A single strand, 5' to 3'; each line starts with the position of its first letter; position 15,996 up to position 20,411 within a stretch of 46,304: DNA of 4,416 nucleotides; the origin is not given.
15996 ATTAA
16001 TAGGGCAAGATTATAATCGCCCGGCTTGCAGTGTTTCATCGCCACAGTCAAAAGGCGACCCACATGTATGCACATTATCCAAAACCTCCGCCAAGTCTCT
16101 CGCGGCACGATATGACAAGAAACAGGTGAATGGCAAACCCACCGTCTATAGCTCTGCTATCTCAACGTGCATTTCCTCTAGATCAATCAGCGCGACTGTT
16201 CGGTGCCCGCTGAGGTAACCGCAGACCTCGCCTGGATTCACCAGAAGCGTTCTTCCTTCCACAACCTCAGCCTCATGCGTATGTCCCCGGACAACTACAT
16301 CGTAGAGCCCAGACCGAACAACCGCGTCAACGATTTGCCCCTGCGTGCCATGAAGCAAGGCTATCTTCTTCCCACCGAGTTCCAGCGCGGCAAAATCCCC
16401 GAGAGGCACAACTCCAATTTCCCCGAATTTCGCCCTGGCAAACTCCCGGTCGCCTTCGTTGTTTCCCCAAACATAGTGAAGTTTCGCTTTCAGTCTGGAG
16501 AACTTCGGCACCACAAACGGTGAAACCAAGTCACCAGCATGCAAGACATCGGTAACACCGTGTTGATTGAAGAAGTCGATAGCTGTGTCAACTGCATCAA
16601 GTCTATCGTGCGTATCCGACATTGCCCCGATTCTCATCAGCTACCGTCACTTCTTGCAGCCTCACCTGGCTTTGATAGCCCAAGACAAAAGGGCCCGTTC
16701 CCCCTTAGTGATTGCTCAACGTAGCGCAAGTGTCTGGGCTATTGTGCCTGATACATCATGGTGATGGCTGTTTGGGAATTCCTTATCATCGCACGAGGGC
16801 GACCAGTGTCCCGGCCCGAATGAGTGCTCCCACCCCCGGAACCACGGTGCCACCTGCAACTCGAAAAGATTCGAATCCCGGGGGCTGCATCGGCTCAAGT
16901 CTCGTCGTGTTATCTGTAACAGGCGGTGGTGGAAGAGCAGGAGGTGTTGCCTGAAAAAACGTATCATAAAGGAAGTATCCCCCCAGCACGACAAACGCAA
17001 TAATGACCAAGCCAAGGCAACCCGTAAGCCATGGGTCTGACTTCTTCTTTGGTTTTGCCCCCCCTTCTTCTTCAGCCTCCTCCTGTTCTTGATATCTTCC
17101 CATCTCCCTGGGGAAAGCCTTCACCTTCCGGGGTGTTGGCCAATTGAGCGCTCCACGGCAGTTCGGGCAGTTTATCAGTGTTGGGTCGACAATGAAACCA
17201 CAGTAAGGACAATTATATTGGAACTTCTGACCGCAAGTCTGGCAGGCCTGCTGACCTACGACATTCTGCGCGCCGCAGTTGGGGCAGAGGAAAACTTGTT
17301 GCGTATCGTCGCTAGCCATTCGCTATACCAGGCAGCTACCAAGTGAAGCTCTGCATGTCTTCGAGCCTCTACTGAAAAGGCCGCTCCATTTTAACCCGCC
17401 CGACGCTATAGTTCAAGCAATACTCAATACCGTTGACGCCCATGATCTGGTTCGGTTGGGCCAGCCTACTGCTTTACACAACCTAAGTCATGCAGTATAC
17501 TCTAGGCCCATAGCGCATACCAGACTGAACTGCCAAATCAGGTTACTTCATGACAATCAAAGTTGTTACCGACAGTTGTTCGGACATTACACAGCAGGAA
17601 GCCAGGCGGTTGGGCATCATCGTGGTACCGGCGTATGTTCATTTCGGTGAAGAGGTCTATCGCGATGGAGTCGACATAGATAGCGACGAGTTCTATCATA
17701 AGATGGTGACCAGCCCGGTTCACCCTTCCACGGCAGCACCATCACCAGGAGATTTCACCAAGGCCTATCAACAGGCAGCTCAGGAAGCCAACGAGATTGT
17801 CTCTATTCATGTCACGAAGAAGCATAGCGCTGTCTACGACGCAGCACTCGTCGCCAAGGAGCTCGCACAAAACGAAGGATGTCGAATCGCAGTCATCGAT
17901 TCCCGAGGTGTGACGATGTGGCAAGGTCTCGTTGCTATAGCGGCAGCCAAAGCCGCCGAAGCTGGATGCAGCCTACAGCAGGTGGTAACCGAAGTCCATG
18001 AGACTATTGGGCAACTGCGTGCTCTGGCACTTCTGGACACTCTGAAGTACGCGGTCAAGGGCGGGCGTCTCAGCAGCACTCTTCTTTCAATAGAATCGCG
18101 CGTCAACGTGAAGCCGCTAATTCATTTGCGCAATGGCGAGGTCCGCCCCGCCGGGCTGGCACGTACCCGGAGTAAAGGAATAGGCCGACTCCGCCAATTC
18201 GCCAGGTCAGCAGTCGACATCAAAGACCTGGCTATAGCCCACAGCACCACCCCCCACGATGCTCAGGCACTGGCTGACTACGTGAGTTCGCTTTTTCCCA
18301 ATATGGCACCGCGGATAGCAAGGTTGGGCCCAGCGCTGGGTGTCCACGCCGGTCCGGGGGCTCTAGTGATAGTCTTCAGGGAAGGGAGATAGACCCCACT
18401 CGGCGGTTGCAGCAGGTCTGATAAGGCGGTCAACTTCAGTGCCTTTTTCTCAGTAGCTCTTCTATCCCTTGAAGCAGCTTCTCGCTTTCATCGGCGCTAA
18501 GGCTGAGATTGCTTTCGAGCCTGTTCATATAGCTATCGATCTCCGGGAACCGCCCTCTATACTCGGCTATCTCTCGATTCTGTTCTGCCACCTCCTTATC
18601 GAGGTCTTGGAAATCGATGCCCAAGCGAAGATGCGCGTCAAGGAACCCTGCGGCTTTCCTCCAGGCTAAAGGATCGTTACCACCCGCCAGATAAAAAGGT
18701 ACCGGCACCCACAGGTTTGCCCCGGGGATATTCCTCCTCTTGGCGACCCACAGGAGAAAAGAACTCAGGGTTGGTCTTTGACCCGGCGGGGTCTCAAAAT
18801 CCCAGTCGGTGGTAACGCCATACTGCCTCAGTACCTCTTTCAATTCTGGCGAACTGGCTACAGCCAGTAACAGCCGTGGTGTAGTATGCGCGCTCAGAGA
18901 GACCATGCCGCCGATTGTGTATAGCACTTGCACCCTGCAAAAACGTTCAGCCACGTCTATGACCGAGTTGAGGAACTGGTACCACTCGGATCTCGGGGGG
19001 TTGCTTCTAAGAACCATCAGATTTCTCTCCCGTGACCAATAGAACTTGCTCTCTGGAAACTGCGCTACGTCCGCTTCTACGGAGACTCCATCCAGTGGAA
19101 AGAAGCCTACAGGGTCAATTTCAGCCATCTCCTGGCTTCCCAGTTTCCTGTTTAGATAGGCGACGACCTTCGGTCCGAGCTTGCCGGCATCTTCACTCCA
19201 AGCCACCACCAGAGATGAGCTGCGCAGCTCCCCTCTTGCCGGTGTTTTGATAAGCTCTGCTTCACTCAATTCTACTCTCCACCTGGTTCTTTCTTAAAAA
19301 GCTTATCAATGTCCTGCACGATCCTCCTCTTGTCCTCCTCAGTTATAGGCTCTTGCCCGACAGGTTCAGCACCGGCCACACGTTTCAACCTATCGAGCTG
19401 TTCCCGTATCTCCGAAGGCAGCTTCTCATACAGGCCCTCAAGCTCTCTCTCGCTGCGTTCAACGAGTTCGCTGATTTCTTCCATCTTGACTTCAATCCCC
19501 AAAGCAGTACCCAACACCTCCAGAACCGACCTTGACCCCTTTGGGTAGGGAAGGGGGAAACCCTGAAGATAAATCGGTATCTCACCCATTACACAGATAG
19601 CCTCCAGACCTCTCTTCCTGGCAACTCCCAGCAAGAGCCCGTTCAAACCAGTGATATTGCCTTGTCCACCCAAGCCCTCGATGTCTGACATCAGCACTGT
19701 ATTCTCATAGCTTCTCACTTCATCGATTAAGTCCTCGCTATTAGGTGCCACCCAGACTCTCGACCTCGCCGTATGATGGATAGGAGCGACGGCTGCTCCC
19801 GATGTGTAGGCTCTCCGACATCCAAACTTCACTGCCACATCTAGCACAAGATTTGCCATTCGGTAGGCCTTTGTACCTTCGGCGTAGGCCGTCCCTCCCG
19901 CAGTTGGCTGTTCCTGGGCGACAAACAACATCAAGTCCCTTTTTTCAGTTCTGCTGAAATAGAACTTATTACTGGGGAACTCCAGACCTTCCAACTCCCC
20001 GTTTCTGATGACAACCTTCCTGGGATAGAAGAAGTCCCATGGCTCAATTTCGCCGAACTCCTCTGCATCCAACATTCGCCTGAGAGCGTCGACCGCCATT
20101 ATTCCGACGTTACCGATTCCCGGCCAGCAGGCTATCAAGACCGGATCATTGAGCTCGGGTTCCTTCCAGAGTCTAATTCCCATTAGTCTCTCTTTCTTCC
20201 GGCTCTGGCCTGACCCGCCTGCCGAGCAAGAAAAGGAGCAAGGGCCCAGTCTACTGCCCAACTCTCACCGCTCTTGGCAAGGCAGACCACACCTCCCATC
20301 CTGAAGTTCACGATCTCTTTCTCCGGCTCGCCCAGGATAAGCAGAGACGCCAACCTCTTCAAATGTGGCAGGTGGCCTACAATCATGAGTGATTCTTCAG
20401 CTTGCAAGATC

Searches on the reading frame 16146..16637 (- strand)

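Call 54: search_protein_families(library=pfam, proteins=[window:16146-16637:-], max_evalue=0.00001)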
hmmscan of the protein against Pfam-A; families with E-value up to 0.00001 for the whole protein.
window:16146-16637:- (163 aa): 2 families
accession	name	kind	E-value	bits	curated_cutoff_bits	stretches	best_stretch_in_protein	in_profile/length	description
PF12850.12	Metallophos_2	-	2e-33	116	27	1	1-155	1-153/154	Calcineurin-like phosphoesterase superfamily domain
PF00149.33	Metallophos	-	2e-10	41.9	21.5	1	1-98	1-116/191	Calcineurin-like phosphoesterase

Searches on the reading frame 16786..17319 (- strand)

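Call 55: search_protein_families(library=pfam, proteins=[window:16786-17319:-], max_evalue=0.00001)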
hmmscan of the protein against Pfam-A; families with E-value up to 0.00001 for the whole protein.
window:16786-17319:- (177 aa): 2 families
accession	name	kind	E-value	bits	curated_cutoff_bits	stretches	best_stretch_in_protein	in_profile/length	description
PF12773.13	DZR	-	2.9e-08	34.2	27.3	1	12-54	1-44/45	Double zinc ribbon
PF13248.11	Zn_ribbon_3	-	1.1e-07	31.5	27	0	12-33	5-26/26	zinc-ribbon domain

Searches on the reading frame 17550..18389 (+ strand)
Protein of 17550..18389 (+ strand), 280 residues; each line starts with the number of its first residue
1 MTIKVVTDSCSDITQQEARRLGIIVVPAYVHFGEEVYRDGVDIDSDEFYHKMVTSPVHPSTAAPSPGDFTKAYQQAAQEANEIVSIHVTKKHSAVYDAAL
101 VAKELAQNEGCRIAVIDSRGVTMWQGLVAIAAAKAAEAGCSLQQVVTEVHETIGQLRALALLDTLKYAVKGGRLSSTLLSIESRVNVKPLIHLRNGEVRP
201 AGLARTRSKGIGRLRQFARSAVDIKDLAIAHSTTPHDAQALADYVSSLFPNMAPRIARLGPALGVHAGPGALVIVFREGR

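Call 55: search_protein_families(library=pfam, proteins=[window:17550-18389:+], max_evalue=0.00001)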
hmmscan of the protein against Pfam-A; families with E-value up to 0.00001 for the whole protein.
window:17550-18389:+ (280 aa): 1 family
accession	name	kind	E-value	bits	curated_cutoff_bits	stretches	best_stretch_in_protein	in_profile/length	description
PF02645.21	DegV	-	4.2e-67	226.9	27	1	2-276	1-277/280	Uncharacterised protein, DegV family COG1307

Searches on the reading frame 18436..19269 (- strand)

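Call 55: search_protein_families(library=pfam, proteins=[window:18436-19269:-], max_evalue=0.00001)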
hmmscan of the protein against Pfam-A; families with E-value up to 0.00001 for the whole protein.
window:18436-19269:- (277 aa): 1 family
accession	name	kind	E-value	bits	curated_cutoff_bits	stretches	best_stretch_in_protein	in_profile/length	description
PF09754.15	PAC2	-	3.3e-24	86.3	25.8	1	27-236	7-213/215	PAC2 family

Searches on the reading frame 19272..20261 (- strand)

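Call 55: search_protein_families(library=pfam, proteins=[window:19272-20261:-], max_evalue=0.00001)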
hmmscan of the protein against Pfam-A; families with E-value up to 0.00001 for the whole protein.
window:19272-20261:- (329 aa): 1 family
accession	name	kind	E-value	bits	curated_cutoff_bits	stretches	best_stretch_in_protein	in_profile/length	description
PF09754.15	PAC2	-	2.2e-34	119.6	25.8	1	42-276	1-213/215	PAC2 family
